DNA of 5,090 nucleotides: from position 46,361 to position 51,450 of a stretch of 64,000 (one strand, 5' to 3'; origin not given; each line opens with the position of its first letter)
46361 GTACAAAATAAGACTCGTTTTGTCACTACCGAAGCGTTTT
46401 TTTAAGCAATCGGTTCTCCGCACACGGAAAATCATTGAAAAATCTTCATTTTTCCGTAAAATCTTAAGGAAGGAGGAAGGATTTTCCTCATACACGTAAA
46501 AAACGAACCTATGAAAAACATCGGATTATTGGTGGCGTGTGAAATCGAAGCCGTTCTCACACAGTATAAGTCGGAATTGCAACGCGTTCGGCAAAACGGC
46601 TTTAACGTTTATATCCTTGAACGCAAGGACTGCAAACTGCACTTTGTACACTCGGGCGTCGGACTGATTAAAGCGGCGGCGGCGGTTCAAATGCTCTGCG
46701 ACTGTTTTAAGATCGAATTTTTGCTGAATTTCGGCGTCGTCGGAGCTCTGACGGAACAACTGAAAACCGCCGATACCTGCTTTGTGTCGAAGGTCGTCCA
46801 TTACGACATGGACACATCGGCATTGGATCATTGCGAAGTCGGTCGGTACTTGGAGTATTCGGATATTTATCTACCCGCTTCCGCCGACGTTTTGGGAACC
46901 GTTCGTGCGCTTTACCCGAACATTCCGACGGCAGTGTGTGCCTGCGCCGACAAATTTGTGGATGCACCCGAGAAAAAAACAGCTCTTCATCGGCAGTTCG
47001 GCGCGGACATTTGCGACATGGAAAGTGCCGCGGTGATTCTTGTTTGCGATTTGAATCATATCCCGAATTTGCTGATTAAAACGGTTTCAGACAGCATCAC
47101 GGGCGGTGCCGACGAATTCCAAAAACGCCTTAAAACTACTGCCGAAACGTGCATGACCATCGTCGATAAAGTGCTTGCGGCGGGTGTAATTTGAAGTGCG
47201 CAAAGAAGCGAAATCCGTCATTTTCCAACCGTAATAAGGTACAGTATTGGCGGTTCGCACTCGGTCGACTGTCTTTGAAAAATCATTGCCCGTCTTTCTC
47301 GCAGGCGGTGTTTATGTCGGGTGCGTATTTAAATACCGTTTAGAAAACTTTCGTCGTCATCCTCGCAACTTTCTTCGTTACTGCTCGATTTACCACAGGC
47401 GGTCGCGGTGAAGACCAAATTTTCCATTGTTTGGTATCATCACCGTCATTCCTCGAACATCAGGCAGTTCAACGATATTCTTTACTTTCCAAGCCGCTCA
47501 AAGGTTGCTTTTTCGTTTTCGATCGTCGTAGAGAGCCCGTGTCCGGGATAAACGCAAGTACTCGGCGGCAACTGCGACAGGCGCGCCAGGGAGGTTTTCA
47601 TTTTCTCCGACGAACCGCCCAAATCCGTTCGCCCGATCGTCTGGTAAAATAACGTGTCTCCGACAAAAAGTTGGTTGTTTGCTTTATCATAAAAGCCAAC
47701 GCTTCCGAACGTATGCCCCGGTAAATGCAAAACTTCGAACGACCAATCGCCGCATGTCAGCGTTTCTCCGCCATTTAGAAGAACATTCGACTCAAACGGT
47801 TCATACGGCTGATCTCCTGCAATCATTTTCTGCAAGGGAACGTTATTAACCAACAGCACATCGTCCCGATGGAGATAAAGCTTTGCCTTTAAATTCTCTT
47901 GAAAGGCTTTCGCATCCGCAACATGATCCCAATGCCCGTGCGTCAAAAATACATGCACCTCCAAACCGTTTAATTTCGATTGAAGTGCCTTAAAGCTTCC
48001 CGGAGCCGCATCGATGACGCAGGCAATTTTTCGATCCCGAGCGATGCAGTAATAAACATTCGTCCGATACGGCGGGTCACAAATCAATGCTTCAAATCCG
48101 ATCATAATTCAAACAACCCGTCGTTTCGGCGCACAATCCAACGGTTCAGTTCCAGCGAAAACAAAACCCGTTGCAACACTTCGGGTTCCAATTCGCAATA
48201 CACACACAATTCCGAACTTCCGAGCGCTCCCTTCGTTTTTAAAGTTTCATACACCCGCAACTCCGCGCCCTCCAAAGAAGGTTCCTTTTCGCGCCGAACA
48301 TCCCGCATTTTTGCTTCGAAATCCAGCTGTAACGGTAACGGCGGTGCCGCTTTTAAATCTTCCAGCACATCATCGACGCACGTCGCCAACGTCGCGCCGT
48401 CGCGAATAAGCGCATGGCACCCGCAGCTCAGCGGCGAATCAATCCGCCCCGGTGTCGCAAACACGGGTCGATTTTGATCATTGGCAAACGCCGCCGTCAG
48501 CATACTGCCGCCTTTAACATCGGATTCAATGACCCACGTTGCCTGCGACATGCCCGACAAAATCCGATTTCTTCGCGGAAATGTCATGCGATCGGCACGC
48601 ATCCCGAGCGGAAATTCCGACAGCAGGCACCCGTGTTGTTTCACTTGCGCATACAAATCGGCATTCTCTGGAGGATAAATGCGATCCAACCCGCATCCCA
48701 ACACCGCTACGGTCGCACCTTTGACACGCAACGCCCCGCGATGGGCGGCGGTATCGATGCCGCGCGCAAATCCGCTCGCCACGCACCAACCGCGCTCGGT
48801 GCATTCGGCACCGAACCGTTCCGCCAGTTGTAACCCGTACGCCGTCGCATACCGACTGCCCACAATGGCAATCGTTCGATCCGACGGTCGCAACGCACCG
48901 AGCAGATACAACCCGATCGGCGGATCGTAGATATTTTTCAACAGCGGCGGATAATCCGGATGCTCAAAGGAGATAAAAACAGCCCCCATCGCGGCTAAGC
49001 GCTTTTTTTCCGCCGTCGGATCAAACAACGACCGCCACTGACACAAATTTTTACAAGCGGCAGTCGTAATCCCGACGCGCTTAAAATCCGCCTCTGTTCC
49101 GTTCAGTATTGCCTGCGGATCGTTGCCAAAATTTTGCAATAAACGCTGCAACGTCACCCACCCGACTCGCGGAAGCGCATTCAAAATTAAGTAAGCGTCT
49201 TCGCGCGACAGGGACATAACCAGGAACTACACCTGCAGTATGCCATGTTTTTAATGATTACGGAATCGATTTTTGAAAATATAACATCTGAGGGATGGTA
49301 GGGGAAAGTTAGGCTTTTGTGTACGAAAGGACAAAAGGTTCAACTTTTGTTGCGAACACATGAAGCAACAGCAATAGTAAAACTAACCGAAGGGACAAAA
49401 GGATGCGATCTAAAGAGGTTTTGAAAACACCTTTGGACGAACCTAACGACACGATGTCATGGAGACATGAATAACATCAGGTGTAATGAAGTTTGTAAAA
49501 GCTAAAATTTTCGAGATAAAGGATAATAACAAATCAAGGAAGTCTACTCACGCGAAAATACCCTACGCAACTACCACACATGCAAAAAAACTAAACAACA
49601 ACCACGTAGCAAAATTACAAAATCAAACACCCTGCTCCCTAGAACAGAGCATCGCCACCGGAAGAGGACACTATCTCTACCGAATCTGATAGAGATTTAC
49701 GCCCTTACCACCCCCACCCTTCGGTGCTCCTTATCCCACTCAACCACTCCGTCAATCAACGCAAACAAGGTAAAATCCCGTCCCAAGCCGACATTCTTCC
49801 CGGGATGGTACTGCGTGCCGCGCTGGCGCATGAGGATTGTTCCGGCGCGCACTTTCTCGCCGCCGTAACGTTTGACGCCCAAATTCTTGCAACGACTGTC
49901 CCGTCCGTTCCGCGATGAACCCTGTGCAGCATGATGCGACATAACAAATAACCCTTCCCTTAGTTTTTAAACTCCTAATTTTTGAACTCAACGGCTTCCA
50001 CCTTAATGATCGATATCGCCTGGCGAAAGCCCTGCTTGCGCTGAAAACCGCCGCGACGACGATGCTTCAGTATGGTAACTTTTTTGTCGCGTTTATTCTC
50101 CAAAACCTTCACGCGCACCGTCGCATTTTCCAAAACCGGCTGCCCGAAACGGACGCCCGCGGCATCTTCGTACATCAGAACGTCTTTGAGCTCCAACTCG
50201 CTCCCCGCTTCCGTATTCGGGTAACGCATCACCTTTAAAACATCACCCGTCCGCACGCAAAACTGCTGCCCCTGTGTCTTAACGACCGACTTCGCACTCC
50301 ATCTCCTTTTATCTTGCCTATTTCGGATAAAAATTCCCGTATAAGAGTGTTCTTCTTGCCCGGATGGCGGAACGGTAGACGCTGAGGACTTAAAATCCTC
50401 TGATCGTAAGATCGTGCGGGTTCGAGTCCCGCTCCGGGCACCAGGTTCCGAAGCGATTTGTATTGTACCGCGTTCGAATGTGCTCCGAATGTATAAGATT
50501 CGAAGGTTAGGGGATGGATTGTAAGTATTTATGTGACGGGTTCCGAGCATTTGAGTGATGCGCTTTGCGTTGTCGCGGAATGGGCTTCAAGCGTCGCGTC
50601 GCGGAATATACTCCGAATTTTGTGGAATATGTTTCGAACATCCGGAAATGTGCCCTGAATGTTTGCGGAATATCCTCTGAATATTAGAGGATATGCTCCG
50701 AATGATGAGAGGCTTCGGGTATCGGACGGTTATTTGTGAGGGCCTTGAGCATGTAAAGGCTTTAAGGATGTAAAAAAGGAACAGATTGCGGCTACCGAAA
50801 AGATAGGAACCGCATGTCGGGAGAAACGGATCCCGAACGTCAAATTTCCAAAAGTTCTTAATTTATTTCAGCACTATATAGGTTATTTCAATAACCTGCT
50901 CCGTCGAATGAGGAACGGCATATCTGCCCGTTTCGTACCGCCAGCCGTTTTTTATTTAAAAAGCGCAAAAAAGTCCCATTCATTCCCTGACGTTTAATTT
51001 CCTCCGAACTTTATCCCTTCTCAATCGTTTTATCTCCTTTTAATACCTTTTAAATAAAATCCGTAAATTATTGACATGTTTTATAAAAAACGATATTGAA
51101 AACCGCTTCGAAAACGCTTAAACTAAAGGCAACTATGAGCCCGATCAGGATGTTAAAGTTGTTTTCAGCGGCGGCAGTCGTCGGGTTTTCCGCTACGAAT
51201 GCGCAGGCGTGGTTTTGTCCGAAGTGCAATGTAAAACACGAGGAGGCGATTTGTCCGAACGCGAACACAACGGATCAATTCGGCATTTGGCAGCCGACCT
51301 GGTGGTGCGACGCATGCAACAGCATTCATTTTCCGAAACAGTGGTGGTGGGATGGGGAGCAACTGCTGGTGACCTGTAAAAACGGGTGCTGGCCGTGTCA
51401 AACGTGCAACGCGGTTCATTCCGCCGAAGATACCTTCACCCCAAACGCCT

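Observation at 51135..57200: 6-kb gene for a Sec-exported protein built from about 65 tandem Trp-Cys-His mini-repeats: no characterised family recognised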

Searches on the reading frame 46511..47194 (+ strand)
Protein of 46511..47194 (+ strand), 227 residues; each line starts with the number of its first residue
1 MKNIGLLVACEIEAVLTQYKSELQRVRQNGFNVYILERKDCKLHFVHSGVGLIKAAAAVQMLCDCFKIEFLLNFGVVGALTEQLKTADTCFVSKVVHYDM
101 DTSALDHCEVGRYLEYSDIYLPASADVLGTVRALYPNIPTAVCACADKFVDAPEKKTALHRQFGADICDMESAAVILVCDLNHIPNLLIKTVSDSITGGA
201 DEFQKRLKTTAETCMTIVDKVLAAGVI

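Call 41: search_protein_families(library=pfam, proteins=[window:46511-47194:+], max_evalue=0.001)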
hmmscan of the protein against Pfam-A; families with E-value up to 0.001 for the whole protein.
window:46511-47194:+ (227 aa): 1 family
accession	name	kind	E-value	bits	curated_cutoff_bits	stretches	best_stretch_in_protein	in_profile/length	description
PF01048.26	PNP_UDP_1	-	4.8e-28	98.6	25.1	1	4-222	2-232/233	Phosphorylase superfamily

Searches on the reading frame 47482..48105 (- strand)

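Call 41: search_protein_families(library=pfam, proteins=[window:47482-48105:-], max_evalue=0.001)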
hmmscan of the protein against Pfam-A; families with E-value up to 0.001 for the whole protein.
window:47482-48105:- (207 aa): 2 families
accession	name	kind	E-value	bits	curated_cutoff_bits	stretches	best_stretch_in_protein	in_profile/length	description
PF00753.33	Lactamase_B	-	2.2e-25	90.2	22.7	1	28-189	17-196/196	Metallo-beta-lactamase superfamily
PF12706.13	Lactamase_B_2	-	0.00041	20.4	27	1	50-131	32-111/200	Beta-lactamase superfamily domain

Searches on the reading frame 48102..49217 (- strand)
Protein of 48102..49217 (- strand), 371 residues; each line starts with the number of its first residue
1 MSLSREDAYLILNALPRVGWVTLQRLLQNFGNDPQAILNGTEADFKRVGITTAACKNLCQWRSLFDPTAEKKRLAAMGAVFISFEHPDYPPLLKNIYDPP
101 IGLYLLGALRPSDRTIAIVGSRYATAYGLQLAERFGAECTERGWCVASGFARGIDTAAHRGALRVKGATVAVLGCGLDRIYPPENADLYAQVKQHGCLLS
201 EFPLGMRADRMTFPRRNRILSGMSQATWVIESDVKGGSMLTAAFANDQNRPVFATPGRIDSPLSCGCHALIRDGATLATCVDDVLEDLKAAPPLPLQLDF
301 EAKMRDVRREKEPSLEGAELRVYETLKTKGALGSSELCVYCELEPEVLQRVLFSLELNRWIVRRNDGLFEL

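Call 41: search_protein_families(library=pfam, proteins=[window:48102-49217:-], max_evalue=0.001)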
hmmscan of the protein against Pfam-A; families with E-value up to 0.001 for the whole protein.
window:48102-49217:- (371 aa): 2 families
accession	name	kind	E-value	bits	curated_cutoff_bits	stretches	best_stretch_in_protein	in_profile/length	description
PF02481.21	DNA_processg_A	-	1.4e-71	240.5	29.6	1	76-278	4-210/212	DNA recombination-mediator protein A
PF18306.6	LDcluster4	-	1.6e-05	25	26.3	1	114-173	2-62/151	SLOG cluster4 family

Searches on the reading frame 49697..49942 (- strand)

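Call 41: search_protein_families(library=pfam, proteins=[window:49697-49942:-], max_evalue=0.001)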
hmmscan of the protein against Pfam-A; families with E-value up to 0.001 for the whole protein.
window:49697-49942:- (81 aa): 1 family
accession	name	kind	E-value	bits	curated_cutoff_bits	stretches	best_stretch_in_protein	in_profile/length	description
PF01016.24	Ribosomal_L27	-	5.6e-34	116.5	20.5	1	3-75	2-74/79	Ribosomal L27 protein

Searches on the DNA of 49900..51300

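Call 39: search_rna_families(source=window, start=49900, end=51300, threshold=evalue, max_evalue=1)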
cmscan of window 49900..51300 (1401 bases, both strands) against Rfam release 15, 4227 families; matches with E-value up to 1: 2.
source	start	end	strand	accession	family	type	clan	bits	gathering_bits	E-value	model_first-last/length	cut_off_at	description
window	50358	50440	+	RF00005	tRNA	Gene; tRNA;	CL00001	58.7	29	8.6e-12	1-71/71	no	tRNA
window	50358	50441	-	RF04354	Plastid-ycf2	Cis-reg;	-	25.5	65.7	0.013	1-75/75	no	Plastid-ycf2 5UTR RNA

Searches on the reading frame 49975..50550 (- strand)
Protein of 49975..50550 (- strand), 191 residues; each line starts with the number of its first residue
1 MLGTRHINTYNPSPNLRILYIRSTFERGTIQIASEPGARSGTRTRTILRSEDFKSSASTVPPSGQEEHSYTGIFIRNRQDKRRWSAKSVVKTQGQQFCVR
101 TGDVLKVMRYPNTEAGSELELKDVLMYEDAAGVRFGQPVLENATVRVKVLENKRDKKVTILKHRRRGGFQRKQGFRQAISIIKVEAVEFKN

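Call 41: search_protein_families(library=pfam, proteins=[window:49975-50550:-], max_evalue=0.001)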
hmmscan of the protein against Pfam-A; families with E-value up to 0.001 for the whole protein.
window:49975-50550:- (191 aa): 1 family
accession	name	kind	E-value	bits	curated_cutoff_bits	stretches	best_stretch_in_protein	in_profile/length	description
PF00829.26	Ribosomal_L21p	-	5.7e-26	91.1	27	1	89-186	4-98/99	Ribosomal prokaryotic L21 protein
